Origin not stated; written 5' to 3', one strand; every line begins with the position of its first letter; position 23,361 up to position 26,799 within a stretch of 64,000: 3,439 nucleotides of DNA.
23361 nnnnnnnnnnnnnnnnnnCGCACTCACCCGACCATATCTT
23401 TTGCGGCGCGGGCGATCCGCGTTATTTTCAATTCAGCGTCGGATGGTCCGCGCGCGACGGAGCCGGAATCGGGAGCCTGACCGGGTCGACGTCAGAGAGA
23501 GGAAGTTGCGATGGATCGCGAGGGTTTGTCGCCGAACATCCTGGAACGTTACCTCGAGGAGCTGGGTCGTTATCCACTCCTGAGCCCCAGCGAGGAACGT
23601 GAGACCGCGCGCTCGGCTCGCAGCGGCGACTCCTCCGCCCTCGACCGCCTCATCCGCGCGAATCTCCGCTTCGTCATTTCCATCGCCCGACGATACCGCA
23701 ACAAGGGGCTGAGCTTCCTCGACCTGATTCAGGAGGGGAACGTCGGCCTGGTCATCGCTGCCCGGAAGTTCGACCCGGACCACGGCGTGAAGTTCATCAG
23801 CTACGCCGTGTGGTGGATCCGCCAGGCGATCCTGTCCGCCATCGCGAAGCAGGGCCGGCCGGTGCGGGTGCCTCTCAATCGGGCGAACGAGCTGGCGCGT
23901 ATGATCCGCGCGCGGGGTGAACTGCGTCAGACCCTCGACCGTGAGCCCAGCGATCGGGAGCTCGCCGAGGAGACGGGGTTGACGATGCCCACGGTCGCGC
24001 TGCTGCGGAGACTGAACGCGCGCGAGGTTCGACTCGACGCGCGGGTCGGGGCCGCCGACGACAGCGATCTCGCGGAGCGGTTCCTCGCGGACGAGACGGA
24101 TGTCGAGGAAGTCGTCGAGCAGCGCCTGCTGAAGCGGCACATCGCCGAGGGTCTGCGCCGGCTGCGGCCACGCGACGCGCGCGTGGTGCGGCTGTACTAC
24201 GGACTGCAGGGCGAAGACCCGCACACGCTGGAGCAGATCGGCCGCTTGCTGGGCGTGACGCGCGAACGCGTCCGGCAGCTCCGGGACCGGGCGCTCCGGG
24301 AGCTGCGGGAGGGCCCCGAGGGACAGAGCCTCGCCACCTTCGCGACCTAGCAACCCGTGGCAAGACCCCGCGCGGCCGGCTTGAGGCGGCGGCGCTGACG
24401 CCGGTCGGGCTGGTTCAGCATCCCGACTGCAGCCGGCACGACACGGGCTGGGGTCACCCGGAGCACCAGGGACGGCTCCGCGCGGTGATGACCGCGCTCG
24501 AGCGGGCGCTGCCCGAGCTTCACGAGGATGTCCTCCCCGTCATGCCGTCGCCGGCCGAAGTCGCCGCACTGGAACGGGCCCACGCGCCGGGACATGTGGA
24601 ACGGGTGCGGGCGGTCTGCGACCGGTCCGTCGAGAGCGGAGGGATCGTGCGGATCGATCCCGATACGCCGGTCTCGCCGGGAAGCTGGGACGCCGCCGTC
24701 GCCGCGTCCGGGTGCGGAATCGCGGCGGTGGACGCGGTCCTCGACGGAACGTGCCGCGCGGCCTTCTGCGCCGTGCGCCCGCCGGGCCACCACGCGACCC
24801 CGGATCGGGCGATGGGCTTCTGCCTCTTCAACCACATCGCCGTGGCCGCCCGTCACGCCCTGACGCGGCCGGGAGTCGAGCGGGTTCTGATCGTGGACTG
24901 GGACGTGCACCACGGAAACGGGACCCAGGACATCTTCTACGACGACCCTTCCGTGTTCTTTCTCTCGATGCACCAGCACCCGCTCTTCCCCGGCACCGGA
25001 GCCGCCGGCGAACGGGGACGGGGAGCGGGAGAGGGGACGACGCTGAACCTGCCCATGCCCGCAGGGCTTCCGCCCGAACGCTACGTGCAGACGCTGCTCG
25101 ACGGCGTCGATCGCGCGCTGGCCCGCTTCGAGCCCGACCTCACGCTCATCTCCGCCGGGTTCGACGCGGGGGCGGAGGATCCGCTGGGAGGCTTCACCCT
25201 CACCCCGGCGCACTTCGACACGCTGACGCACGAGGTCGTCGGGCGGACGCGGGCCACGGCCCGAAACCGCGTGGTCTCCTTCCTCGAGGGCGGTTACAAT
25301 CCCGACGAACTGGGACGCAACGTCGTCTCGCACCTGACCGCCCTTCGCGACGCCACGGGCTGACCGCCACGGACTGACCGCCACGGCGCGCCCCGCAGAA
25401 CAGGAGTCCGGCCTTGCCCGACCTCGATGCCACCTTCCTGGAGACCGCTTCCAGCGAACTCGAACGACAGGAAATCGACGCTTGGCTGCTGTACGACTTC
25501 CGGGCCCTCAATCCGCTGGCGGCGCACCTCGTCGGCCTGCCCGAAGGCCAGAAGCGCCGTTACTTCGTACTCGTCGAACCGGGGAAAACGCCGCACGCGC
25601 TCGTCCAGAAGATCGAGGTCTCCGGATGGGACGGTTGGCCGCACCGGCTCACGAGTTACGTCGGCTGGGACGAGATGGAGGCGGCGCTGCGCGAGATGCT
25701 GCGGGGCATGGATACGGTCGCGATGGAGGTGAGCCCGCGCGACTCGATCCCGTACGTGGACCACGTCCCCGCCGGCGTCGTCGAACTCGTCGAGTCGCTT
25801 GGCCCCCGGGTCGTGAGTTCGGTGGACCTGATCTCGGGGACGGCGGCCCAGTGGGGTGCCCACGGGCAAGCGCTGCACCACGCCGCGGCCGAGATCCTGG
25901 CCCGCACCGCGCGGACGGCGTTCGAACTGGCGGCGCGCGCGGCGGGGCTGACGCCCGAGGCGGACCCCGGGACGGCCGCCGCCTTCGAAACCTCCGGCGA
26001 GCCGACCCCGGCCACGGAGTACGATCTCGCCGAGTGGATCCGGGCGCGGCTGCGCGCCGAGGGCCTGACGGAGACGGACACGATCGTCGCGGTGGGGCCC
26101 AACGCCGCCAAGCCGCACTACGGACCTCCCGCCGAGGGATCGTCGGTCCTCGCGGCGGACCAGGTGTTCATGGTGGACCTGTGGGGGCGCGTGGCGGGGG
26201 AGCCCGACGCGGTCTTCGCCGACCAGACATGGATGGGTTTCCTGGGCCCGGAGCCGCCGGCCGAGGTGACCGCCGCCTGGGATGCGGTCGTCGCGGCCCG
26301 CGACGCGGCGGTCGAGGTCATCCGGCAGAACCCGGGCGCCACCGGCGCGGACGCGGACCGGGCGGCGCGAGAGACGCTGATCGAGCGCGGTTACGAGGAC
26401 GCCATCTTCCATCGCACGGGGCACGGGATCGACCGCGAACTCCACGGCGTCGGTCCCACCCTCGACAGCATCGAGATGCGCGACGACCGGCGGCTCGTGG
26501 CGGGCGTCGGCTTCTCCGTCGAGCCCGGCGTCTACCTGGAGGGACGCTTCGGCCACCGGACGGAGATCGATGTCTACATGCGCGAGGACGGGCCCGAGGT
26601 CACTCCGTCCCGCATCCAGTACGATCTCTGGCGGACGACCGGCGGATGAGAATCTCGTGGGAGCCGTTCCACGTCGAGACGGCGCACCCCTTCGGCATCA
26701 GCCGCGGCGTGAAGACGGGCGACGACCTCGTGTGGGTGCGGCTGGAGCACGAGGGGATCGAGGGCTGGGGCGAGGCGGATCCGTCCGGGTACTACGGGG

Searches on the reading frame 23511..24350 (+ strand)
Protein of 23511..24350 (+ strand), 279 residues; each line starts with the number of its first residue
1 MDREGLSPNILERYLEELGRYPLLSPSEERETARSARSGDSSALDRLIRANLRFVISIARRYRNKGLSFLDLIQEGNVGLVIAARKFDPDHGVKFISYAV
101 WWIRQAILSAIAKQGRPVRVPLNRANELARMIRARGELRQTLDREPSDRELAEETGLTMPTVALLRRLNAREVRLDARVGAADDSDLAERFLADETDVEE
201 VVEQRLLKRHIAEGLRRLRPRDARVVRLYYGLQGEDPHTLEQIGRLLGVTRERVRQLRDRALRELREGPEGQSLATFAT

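Call 67: search_protein_families(library=pfam, proteins=[window:23511-24350:+], max_evalue=0.00001)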
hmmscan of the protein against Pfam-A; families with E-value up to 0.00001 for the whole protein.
window:23511-24350:+ (279 aa): 4 families
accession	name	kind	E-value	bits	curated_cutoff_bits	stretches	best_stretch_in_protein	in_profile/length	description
PF04542.20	Sigma70_r2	-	2.3e-22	79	24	1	47-116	1-70/71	Sigma-70 region 2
PF04545.22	Sigma70_r4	-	2.2e-14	53.1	24.1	1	215-267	2-50/50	Sigma-70, region 4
PF04539.22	Sigma70_r3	-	7e-11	42.5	25.3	1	128-195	3-69/78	Sigma-70 region 3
PF00140.25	Sigma70_r1_2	-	9.5e-08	32.3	22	1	11-41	3-33/34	Sigma-70 factor, region 1.2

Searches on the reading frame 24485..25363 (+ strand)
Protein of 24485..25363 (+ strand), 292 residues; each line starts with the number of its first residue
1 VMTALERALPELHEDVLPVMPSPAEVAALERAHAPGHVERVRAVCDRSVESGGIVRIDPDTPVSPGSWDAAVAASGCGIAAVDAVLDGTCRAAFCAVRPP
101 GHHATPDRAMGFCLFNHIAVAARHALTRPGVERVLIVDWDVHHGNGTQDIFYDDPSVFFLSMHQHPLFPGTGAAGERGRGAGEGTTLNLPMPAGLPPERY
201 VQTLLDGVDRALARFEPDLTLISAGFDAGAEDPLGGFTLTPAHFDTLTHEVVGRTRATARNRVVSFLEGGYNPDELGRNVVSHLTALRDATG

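Call 67: search_protein_families(library=pfam, proteins=[window:24485-25363:+], max_evalue=0.00001)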
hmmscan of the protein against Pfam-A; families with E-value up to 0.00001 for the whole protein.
window:24485-25363:+ (292 aa): 1 family
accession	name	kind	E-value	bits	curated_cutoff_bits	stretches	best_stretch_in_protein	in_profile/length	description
PF00850.24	Hist_deacetyl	-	4.4e-90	302.5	27.9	1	4-286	14-297/298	Histone deacetylase domain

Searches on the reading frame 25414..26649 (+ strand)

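Call 67: search_protein_families(library=pfam, proteins=[window:25414-26649:+], max_evalue=0.00001)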
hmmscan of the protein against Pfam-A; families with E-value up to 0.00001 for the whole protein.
window:25414-26649:+ (411 aa): 1 family
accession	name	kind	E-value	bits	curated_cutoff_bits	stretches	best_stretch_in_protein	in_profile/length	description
PF00557.29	Peptidase_M24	-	1.2e-35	123.7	23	1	185-391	23-208/208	Metallopeptidase family M24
